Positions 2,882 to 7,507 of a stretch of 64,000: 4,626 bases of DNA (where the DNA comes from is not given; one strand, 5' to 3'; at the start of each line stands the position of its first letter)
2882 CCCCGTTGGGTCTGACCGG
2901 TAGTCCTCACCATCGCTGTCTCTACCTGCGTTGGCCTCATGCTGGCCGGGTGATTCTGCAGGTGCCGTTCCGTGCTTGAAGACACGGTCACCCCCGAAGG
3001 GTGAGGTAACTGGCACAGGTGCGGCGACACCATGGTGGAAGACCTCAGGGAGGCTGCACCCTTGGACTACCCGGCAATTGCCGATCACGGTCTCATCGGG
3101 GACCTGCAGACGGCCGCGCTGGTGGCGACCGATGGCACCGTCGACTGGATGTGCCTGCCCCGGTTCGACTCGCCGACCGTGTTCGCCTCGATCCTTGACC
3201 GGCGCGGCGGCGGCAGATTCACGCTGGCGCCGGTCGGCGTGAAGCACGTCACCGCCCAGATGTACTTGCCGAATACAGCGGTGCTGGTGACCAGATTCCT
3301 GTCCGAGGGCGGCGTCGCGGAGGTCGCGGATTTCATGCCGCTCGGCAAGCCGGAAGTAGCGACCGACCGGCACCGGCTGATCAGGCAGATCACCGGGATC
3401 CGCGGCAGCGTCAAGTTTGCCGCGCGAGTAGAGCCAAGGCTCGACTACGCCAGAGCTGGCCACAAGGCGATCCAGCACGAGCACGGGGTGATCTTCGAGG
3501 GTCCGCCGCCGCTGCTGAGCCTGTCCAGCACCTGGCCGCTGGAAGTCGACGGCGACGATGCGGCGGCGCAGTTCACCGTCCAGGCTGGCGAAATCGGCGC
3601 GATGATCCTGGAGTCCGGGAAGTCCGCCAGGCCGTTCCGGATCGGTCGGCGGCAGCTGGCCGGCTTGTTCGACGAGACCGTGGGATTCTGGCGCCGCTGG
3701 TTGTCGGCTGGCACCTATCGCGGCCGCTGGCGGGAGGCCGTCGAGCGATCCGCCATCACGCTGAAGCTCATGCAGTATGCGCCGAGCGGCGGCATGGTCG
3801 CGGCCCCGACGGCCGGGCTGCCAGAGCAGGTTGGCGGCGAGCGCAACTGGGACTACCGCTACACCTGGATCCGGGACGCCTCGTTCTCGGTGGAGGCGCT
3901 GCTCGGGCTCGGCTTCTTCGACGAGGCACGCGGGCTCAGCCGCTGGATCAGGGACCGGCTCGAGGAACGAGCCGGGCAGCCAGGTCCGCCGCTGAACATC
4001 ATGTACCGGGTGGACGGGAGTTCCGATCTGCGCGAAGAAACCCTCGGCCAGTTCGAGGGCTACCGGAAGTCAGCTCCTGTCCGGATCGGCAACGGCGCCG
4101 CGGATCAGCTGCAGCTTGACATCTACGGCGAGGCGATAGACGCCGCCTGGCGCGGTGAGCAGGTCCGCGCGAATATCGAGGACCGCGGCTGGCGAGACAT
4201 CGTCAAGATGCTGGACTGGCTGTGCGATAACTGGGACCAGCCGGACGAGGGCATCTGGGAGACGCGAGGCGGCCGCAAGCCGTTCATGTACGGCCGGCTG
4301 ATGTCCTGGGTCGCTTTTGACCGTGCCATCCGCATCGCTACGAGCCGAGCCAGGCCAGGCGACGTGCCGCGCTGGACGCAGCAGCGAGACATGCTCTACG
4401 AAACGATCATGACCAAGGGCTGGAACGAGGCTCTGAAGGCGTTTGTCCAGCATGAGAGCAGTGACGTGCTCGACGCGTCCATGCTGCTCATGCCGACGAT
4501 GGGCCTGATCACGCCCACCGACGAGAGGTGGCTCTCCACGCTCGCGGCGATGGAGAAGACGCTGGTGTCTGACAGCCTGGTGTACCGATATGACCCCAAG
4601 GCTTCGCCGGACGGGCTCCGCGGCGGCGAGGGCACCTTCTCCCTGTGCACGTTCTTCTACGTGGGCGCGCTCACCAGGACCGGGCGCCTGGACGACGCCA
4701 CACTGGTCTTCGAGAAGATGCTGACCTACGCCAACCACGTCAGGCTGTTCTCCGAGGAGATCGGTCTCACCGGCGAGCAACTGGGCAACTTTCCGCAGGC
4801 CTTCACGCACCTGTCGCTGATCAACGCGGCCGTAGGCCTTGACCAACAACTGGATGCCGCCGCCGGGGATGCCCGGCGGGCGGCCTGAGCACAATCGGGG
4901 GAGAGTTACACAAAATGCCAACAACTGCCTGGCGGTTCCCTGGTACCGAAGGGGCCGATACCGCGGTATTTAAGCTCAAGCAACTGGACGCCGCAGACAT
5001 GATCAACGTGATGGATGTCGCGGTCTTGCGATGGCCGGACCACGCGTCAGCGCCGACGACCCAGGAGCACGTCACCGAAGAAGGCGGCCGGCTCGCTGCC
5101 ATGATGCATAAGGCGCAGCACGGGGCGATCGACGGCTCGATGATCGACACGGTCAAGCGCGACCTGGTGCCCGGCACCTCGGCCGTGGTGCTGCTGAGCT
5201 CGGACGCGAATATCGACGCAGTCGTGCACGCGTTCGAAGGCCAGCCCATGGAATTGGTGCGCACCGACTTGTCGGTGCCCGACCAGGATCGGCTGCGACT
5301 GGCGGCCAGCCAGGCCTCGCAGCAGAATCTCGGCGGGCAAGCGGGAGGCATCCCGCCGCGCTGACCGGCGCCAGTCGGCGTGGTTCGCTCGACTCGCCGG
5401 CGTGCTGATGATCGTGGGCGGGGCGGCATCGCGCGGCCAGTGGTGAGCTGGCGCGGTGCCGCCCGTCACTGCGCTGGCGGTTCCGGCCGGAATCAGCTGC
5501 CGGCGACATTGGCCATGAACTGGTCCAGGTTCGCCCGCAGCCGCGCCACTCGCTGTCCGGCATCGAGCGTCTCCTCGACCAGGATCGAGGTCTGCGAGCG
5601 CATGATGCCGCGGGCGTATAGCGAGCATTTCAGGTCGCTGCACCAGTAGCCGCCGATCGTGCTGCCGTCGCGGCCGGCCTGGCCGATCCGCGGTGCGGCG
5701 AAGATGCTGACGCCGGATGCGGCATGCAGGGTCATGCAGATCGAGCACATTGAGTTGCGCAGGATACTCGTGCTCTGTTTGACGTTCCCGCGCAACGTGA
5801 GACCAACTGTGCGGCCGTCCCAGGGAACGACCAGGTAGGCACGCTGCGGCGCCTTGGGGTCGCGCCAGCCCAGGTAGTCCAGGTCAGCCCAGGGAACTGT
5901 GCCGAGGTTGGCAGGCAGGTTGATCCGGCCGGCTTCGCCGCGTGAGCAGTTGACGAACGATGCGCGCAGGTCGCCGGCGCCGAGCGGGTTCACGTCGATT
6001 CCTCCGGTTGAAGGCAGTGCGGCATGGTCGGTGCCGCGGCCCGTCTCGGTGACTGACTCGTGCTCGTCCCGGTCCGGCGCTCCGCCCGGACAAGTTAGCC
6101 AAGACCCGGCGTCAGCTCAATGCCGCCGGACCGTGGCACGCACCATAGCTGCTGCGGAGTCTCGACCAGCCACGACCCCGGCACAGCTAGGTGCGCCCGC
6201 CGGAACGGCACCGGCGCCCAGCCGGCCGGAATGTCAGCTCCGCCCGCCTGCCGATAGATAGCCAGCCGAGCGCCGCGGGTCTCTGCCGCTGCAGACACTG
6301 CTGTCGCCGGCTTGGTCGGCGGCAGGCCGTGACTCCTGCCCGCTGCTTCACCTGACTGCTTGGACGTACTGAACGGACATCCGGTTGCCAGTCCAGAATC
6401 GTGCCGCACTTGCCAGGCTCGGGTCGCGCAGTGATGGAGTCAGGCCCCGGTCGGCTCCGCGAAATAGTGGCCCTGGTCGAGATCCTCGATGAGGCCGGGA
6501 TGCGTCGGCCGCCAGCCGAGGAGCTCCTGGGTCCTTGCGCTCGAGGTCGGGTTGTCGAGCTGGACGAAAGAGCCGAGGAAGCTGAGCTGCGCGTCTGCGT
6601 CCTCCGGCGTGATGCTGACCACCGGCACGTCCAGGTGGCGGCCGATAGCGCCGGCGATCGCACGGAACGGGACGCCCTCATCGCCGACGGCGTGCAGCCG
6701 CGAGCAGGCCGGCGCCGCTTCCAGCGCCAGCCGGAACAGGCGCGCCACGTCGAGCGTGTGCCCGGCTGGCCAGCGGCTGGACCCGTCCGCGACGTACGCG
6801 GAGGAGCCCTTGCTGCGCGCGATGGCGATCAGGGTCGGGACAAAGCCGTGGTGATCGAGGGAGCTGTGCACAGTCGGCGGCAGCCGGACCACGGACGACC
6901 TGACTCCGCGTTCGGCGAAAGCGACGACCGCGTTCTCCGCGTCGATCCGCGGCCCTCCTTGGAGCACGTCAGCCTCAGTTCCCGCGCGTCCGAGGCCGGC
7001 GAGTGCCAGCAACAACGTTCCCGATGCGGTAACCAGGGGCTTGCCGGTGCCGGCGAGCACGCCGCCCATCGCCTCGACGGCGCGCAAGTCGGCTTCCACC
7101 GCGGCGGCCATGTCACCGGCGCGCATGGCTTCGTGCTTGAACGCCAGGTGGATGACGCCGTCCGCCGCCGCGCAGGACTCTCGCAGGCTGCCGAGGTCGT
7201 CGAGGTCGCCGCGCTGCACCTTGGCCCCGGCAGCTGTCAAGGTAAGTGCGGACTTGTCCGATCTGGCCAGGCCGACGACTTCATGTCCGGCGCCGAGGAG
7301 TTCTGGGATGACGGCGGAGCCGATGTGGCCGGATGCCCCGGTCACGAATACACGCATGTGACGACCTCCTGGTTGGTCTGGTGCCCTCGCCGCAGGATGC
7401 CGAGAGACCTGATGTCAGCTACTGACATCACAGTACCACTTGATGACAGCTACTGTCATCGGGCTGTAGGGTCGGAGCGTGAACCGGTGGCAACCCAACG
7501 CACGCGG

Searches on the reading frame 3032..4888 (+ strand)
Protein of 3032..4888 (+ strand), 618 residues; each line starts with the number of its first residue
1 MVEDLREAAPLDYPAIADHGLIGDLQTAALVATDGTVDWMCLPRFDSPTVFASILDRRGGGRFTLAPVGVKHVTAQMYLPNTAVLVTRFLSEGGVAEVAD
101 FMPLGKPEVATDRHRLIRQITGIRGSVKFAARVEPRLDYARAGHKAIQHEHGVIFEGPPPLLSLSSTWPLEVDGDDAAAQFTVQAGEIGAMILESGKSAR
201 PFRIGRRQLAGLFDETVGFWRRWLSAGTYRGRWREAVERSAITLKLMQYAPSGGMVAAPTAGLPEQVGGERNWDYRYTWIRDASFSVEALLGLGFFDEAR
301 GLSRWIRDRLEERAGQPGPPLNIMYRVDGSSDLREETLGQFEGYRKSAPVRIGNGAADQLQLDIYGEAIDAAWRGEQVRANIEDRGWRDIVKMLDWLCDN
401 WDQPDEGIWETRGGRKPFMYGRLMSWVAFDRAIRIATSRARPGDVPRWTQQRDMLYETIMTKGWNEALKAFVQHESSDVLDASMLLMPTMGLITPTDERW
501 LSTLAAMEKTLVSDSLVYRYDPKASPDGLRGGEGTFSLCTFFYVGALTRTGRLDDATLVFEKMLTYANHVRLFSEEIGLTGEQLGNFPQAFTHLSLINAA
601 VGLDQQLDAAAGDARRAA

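Call 98: search_protein_families(library=pfam, proteins=[window:3032-4888:+], max_evalue=0.0001)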
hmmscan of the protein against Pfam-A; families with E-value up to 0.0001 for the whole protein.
window:3032-4888:+ (618 aa): 2 families
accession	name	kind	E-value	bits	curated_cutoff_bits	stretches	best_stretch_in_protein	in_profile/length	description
PF00723.27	Glyco_hydro_15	-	4.7e-71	240.4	22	1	234-600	4-426/427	Glycosyl hydrolases family 15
PF19291.4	TREH_N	-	1.1e-21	77.6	23.1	1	15-194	14-185/211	Trehalase-like, N-terminal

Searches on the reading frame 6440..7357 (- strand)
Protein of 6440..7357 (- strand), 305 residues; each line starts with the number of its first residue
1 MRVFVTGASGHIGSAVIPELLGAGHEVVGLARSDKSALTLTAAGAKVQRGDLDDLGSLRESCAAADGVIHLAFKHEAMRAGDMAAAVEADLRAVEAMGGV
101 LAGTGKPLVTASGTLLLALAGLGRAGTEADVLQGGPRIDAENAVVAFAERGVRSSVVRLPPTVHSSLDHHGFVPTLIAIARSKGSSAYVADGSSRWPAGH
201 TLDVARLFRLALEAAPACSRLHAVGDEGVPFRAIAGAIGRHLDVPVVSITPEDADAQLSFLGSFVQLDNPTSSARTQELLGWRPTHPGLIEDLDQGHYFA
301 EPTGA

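Call 98: search_protein_families(library=pfam, proteins=[window:6440-7357:-], max_evalue=0.0001)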
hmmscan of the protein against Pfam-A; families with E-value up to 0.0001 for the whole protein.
window:6440-7357:- (305 aa): 5 families
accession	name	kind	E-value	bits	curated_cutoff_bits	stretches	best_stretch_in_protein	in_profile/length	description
PF01370.27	Epimerase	-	1.3e-16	61.2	20.9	1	3-82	1-83/240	NAD dependent epimerase/dehydratase family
PF05368.20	NmrA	-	4e-09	36.9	27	1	2-76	4-83/298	NmrA-like family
PF13460.12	NAD_binding_10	-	7.8e-09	36.1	27.2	1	7-85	1-80/184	NAD(P)H-binding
PF04321.23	RmlD_sub_bind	-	7.6e-07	28.9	27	1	1-254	1-243/287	RmlD substrate binding domain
PF16363.11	GDP_Man_Dehyd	-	2.5e-05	24.3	27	1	4-72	1-83/332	GDP-mannose 4,6 dehydratase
